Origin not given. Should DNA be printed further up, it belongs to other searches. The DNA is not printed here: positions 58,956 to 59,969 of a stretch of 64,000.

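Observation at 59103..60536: One spliced gene fuses a Pol-beta-type nucleotidyltransferase to a 2H phosphoesterase domain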

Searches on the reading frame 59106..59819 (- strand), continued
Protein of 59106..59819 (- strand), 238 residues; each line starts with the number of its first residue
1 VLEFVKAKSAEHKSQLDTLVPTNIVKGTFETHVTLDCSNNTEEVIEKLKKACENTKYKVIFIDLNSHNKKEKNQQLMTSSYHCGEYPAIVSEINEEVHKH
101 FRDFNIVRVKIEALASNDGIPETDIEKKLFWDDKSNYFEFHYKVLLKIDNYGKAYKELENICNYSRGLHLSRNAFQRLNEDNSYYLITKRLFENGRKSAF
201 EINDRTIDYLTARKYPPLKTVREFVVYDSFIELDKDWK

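Call 37: list_cluster_members(proteins=[P0068, P0081, P0066, P0061, P0062, P0064, P0072, P0078, P0115, P0069])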
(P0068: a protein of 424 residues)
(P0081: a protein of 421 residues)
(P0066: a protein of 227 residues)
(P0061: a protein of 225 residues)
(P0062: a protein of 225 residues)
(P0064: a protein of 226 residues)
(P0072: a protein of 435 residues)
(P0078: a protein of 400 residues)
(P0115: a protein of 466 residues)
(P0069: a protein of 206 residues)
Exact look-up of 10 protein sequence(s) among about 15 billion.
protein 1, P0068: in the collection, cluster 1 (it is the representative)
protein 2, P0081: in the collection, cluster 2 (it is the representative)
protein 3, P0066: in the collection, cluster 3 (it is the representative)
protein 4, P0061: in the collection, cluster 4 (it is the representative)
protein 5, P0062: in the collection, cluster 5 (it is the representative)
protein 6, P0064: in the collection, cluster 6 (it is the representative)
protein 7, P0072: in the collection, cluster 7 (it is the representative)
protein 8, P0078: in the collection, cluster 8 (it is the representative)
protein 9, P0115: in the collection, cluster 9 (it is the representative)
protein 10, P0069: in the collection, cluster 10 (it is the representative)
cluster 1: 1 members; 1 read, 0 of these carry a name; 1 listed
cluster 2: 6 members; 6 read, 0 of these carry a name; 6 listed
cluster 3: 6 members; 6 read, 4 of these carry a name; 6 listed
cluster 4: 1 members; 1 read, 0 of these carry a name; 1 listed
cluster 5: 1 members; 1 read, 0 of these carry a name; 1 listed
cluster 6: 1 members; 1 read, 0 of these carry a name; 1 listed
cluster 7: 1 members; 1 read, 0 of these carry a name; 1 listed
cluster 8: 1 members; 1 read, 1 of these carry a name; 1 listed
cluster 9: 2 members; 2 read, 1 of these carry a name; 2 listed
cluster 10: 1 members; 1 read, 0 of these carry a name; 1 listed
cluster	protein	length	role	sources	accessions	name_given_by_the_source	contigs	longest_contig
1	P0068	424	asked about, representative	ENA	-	-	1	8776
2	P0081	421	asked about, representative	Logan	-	-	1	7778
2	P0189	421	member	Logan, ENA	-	-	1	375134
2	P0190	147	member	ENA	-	-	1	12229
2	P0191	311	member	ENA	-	-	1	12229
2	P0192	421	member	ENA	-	-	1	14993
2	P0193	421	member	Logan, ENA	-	-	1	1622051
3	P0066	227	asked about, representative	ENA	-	-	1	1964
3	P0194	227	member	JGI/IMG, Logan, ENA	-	hypothetical protein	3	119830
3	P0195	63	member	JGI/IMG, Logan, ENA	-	hypothetical protein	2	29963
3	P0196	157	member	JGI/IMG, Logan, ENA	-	hypothetical protein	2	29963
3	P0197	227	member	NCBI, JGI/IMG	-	hypothetical protein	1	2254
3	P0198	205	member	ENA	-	-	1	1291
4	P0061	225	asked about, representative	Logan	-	-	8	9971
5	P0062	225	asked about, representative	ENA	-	-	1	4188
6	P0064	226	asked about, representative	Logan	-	-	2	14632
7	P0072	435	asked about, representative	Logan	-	-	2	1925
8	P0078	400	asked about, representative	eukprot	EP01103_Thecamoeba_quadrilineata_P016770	TRINITY_DN5709_c0_g1_i1.p1 TRINITY_DN5709_c0_g1~~TRINITY_DN5709_c0_g1_i1.p1 ORF ...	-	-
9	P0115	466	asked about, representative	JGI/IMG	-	-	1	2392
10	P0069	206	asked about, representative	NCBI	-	-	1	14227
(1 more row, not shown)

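Call 38: find_encoding_contigs(protein=P0193, flank=8000, max_places=4)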
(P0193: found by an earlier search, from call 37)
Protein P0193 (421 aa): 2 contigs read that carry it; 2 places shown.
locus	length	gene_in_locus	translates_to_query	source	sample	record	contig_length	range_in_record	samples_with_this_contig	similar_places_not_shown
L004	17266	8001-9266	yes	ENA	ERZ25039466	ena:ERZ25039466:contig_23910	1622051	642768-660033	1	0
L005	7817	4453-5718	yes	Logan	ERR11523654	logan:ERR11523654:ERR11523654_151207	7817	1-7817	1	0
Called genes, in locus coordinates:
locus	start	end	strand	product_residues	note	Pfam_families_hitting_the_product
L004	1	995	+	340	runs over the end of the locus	PF07498:Rho_N (weak)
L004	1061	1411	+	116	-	PF07498:Rho_N (faint)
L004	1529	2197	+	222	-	PF02037:SAP (faint), PF07498:Rho_N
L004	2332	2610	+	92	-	PF07498:Rho_N (weak)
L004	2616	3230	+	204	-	PF07498:Rho_N (faint)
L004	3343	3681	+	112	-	PF07498:Rho_N (faint)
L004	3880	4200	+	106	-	PF07498:Rho_N (weak)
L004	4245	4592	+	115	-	-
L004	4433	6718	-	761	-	-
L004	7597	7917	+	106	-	PF07498:Rho_N (faint)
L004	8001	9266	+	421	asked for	PF01909:NTP_transf_2 (weak), PF18765:Polbeta (weak)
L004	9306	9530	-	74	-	-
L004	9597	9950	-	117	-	-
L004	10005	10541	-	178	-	-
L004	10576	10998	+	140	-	-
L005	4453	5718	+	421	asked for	PF01909:NTP_transf_2 (weak), PF18765:Polbeta (weak)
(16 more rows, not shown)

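Call 49: find_encoding_contigs(protein=P0069, flank=4000, max_places=3)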
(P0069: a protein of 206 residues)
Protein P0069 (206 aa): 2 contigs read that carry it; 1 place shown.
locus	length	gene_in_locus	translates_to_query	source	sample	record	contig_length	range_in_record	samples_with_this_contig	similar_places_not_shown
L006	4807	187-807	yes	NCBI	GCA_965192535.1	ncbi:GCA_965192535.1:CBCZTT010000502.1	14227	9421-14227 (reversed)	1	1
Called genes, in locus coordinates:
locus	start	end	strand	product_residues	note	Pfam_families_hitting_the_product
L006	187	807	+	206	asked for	-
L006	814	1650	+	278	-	PF08843:AbiEii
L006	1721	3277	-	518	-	PF00072:Response_reg (weak), PF12452:DUF3685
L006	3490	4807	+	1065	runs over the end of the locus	PF22735:NNH3, PF13599:Pentapeptide_4 (weak), PF00805:Pentapeptide, PF13599:Pentapeptide_4 (weak), PF00805:Pentapeptide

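Call 50: find_encoding_contigs(protein=P0123, flank=4000, max_places=3)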
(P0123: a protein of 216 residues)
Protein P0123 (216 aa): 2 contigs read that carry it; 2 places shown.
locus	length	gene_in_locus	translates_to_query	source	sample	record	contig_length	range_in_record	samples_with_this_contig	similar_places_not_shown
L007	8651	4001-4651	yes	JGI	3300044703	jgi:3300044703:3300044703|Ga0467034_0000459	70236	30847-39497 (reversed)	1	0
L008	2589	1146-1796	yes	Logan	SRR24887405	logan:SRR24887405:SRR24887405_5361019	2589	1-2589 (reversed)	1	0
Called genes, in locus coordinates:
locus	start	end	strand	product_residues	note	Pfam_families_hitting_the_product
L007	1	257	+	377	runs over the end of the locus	PF01594:AI-2E_transport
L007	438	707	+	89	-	-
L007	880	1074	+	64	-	-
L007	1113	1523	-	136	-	PF11969:DcpS_C, PF01230:HIT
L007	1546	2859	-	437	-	PF00275:EPSP_synthase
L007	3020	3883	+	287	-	PF00756:Esterase, PF12146:Hydrolase_4 (faint)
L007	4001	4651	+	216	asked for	-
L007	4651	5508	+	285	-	PF08843:AbiEii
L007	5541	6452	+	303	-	PF23023:Anti-Pycsar_Apyc1, PF00753:Lactamase_B, PF13691:Lactamase_B_4 (faint), PF12706:Lactamase_B_2 (weak)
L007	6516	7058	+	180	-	-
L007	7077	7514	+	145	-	-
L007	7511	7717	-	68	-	-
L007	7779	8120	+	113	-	-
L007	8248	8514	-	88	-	-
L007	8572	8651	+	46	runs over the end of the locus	-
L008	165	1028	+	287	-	PF00756:Esterase, PF12146:Hydrolase_4 (faint)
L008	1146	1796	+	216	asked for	-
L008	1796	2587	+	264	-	?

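Call 51: find_encoding_contigs(protein=P0182, flank=4000, max_places=3)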
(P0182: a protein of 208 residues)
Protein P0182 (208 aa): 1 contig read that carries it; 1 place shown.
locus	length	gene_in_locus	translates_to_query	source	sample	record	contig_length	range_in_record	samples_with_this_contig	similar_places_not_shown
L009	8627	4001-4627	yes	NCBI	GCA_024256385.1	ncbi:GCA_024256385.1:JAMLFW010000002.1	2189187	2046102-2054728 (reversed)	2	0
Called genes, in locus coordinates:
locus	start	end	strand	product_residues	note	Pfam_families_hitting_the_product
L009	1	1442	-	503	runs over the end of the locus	PF02074:Peptidase_M32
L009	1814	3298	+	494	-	-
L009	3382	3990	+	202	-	PF10543:ORF6N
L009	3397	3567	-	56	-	-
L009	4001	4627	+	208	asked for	-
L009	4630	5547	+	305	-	PF08843:AbiEii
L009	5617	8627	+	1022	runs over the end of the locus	PF07635:PSCyt1, PF07583:PSCyt2, PF07587:PSD1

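Call 52: fold_search(model_id=the predicted structure, library=pdb)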
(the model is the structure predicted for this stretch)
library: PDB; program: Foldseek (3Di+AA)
matches with E <= 10: 1193; with E <= 0.001: 7
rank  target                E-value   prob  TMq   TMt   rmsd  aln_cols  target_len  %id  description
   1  3dtz_A                2.2e-04  0.95  0.25  0.27  16.0       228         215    9  Crystal structure of Putative Chlorite dismutase TA0507 (released 2008-08-05)
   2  5loq_B                2.8e-04  0.92  0.26  0.26  17.7       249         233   11  Structure of coproheme bound HemQ from Listeria monocytogenes (released 2016-10-26)
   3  6vsa_V                3.3e-04  0.90  0.25  0.25  17.9       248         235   11  Single particle reconstruction of HemQ from Geobacillus based on data acquired in the presence of substantial aberrati (released 2020-02-19)
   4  2pgc_A                4.3e-04  0.93  0.28  0.31  15.8       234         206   14  Crystal structure of a a marine metagenome protein (jcvi_pep_1096685590403) from uncultured marine organism at 2.53 A  (released 2007-04-24)
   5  2f1f_A                4.8e-04  0.94  0.22  0.28  10.6       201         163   12  Crystal structure of the regulatory subunit of acetohydroxyacid synthase isozyme III from E. coli (released 2006-01-24)
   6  4wws_C                7.9e-04  0.85  0.26  0.26  18.0       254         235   11  Structure of Chlorite dismutase-like Protein from Listeria monocytogenes (released 2015-02-04)
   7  6fxj_B                8.4e-04  0.82  0.26  0.26  17.8       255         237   10  Structure of coproheme decarboxylase from Listeria monocytogenes in complex with iron coproporphyrin III (released 2019-07-10)
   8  9mhq_B                1.0e-03  0.84  0.25  0.27  17.1       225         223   10  G169V variant of Streptomyces coelicolor coproheme decarboxylase in complex with Monovinyl, Monopropionate Deuteroheme (released 2025-10-22)
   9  4wws_D                1.0e-03  0.77  0.25  0.25  17.7       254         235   11  Structure of Chlorite dismutase-like Protein from Listeria monocytogenes (released 2015-02-04)
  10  4wws_B                1.0e-03  0.72  0.24  0.25  17.9       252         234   10  Structure of Chlorite dismutase-like Protein from Listeria monocytogenes (released 2015-02-04)
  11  3mcs_B                1.2e-03  0.93  0.29  0.31  15.6       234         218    9  Crystal structure of Putative monooxygenase (FN1347) from FUSOBACTERIUM NUCLEATUM SUBSP. NUCLEATUM ATCC 25586 at 2.55  (released 2010-05-19)
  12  9miq_B                1.3e-03  0.77  0.24  0.25  17.0       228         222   12  Wild-type Coproheme Decarboxylase from Streptomyces Coelicolor in complex with Monovinyl, Monopropionate Deuteroheme (released 2025-10-22)
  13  3f44                  1.5e-03  0.77  0.24  0.26  15.8       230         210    9  Crystal structure of putative monooxygenase (YP_193413.1) from Lactobacillus acidophilus NCFM at 1.55 A resolution (released 2008-11-18)
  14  2pgc_C                1.5e-03  0.75  0.25  0.28  15.6       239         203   13  Crystal structure of a a marine metagenome protein (jcvi_pep_1096685590403) from uncultured marine organism at 2.53 A  (released 2007-04-24)
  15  3gn6_B                1.6e-03  0.94  0.30  0.25  17.0       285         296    6  Crystal structure of CT0912, ORFan protein from Chlorobium tepidum with a ferredoxin-like domain repeat (NP_661805.1)  (released 2009-03-31)
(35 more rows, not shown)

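Call 53: find_encoding_contigs(protein=P0103, flank=4000, max_places=3)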
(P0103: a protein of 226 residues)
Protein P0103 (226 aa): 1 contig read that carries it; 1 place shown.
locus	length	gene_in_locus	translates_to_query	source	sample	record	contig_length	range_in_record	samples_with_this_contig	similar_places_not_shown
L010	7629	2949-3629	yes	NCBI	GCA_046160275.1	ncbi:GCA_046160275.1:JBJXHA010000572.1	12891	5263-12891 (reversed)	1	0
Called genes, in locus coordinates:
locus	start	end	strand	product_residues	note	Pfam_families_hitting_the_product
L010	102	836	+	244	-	PF01988:VIT1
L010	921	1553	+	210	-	PF00485:PRK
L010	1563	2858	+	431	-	PF07728:AAA_5, PF28529:McrB_lid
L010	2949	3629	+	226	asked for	-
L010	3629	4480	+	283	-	PF08843:AbiEii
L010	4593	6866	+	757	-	PF13583:Reprolysin_4, PF13688:Reprolysin_5, PF13574:Reprolysin_2, PF13582:Reprolysin_3, PF18962:Por_Secre_tail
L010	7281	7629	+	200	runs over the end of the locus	-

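Call 54: find_encoding_contigs(protein=P0172, flank=4000, max_places=3)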
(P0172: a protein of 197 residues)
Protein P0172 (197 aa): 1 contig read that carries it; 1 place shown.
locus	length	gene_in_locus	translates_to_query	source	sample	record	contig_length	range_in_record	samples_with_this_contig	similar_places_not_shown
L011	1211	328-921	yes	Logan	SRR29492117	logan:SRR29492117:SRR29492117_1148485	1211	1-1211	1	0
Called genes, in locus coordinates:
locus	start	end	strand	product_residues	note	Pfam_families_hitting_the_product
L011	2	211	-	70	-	?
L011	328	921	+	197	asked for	-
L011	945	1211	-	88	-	?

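Call 55: find_encoding_contigs(protein=P0086, flank=4000, max_places=3)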
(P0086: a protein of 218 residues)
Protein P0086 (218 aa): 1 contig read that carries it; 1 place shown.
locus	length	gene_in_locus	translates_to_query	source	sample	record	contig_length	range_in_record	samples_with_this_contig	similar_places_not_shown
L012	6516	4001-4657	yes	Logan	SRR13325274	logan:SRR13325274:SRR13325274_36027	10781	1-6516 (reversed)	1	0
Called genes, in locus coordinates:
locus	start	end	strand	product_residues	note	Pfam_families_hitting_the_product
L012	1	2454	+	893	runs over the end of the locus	-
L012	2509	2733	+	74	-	PF00595:PDZ (weak), PF17820:PDZ_6 (weak)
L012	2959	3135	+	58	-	PF00595:PDZ, PF17820:PDZ_6 (faint)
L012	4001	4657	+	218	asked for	-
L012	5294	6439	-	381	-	PF08843:AbiEii (weak)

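Call 75: find_homologous_proteins(query=A6, max_evalue=0.00001)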
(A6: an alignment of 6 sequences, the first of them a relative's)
Query A6 (6 sequences) (424 aa, profile of the alignment): 33 proteins with E <= 0.00001 among 6156 candidates.
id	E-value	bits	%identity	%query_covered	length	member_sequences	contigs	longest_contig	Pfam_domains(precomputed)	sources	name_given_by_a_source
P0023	4.9e-213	726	30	100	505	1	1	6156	PF18765.8,PF01909.30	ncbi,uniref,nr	ncbi:unnamed protein product [Didymodactylos carnosus]|uniref:Polymerase nucleotidyl transferase dom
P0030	3.9e-205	700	28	100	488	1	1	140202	-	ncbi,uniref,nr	ncbi:unnamed protein product [Adineta steineri]|uniref:Polymerase nucleotidyl transferase domain-con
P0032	1.2e-195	669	27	100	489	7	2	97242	PF18765.8,PF01909.30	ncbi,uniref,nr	ncbi:unnamed protein product [Adineta steineri]|uniref:Polymerase nucleotidyl transferase domain-con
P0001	7.0e-193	660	33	99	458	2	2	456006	-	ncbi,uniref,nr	ncbi:unnamed protein product [Adineta ricciae]|uniref:Nucleotidyltransferase domain-containing prote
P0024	3.6e-186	637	28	100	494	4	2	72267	PF01909.30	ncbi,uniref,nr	ncbi:unnamed protein product [Rotaria sordida]|uniref:Polymerase nucleotidyl transferase domain-cont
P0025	4.1e-184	631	32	100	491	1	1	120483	PF01909.30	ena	-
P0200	9.8e-184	629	29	100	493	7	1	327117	PF18765.8,PF01909.30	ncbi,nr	ncbi:unnamed protein product [Rotaria sp. Silwood1]|nr:unnamed protein product [Rotaria sp. Silwood1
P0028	2.8e-181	621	31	100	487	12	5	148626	PF01909.30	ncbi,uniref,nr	ncbi:unnamed protein product [Rotaria magnacalcarata]|uniref:Polymerase nucleotidyl transferase doma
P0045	1.3e-180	619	26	99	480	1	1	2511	-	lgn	-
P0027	6.2e-179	614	29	100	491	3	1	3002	PF18765.8,PF01909.30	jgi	jgi:predicted nucleotidyltransferase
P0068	9.2e-172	590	100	100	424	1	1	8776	PF10127.16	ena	-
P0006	5.8e-169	581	33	99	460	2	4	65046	PF01909.30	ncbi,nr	ncbi:unnamed protein product [Rotaria sp. Silwood1]|nr:unnamed protein product [Rotaria sp. Silwood1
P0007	1.0e-167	577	33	99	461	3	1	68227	PF01909.30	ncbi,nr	ncbi:unnamed protein product [Rotaria sp. Silwood2]|nr:unnamed protein product [Rotaria sp. Silwood2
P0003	2.5e-167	575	33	99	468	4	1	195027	PF01909.30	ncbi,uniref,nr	ncbi:unnamed protein product [Adineta steineri]|uniref:Polymerase nucleotidyl transferase domain-con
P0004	5.4e-167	574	33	99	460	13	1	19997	PF01909.30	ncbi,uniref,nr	ncbi:unnamed protein product [Rotaria magnacalcarata]|uniref:Polymerase nucleotidyl transferase doma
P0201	2.5e-109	384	47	100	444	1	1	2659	PF18765.8,PF10127.16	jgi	jgi:predicted nucleotidyltransferase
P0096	4.5e-36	143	37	46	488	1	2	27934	-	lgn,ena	-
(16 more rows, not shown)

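Call 76: find_encoding_contigs(protein=P0068, flank=8000, max_places=2)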
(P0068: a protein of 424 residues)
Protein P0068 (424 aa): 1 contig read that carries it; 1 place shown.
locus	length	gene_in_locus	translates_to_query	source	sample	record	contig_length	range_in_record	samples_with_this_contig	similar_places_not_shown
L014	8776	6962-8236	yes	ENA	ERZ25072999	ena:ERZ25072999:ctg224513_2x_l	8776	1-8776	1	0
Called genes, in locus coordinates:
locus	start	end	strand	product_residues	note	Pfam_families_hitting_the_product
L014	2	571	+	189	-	?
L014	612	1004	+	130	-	-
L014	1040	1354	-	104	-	-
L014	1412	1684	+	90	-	-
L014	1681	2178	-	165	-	-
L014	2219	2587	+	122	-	-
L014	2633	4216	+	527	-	PF04998:RNA_pol_Rpb1_5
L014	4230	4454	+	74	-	-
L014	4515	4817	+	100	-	-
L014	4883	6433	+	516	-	PF11443:DUF2828, PF25043:DUF7788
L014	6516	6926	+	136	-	-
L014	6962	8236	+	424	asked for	PF10127:RlaP (weak)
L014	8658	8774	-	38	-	?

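Call 77: search_dna_similar(query=P0069, collection=phages, mode=protein, max_evalue=0.001, max_rows=30, rows=spread)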
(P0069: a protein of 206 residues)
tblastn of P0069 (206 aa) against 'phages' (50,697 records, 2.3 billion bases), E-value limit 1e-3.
Records with a match: 81; places in all: 81; records where one place covers at least 80% of the query: 21.
Best place of each record, by identity: <60% 81.
By first word of the organism name: Escherichia 46; Aeromonas 8; Sinorhizobium 7; Klebsiella 7; Phapecoctavirus 3; Xanthomonas 2; Stenotrophomonas 2; Ralstonia 1; uncultured 1; Shigella 1; and 3 more.
By host as written in the record: Escherichia coli 10; Escherichia coli K-12 MG1655 10; Aeromonas hydrophila 8; Sinorhizobium meliloti 7; - 6; Escherichia coli EC3.18 4; Klebsiella pneumoniae 135080 2; Escherichia coli APEC BEN4358 2; and 26 more.
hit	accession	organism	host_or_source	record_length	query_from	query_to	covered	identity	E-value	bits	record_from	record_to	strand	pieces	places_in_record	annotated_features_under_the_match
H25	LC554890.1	Ralstonia phage RP13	Ralstonia solanacearum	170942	6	206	98%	33.2%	5e-23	101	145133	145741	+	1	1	hypothetical protein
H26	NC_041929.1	Sinorhizobium phage phiM7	Sinorhizobium meliloti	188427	7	205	97%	30.4%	1e-14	77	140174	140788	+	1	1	hypothetical protein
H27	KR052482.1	Sinorhizobium phage phiN3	Sinorhizobium meliloti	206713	7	205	97%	30.4%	1e-14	77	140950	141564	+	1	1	hypothetical protein (x2)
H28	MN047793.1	Xanthomonas phage Xoo-sp13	Xanthomonas oryzae pv. oryzae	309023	6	205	97%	30.2%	3e-17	85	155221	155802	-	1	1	hypothetical protein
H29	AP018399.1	Xanthomonas phage XacN1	Xanthomonas citri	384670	6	205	97%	27.2%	9e-13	72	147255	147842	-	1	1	hypothetical protein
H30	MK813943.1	Aeromonas phage 4_4572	Aeromonas hydrophila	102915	6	205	97%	26.5%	2e-14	77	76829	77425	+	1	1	44572_118: hypothetical protein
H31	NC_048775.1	Aeromonas phage LAh_8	Aeromonas hydrophila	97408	6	205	97%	26.5%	2e-14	77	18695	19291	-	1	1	hypothetical protein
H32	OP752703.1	Stenotrophomonas phage RAS14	Stenotrophomonas maltophilia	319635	6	205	97%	25.7%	2e-15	79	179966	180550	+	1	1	hypothetical protein (x2)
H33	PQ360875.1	Klebsiella phage phi1_175008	Klebsiella pneumoniae 135080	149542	72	205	65%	31.6%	6e-5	49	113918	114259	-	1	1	MazG-like pyrophosphatase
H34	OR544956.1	Escherichia phage vB_EcoM_EP57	Escherichia coli O157:H7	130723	71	205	66%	30.7%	6e-4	46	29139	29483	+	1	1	hypothetical protein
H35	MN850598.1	Escherichia phage nieznany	Escherichia coli K-12 MG1655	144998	71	205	66%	30.7%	6e-4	46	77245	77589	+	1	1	hypothetical protein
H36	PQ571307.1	Shigella phage SF1-1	Shigella flexneri SB2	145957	71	205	66%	30.7%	6e-4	46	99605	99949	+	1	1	hypothetical protein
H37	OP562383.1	Acinetobacter phage vB_AbaM_ ABPW7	Acinetobacter sp.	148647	71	205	66%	30.7%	6e-4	46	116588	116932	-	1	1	hypothetical protein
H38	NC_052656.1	Escherichia phage anhysbys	Escherichia coli K-12 MG1655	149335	71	205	66%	30.7%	6e-4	46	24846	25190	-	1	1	hypothetical protein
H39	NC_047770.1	Escherichia phage ESCO13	Escherichia coli BEN 4311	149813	71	205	66%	30.7%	6e-4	46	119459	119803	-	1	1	hypothetical protein | ESCO13_00227: ribosome_binding_site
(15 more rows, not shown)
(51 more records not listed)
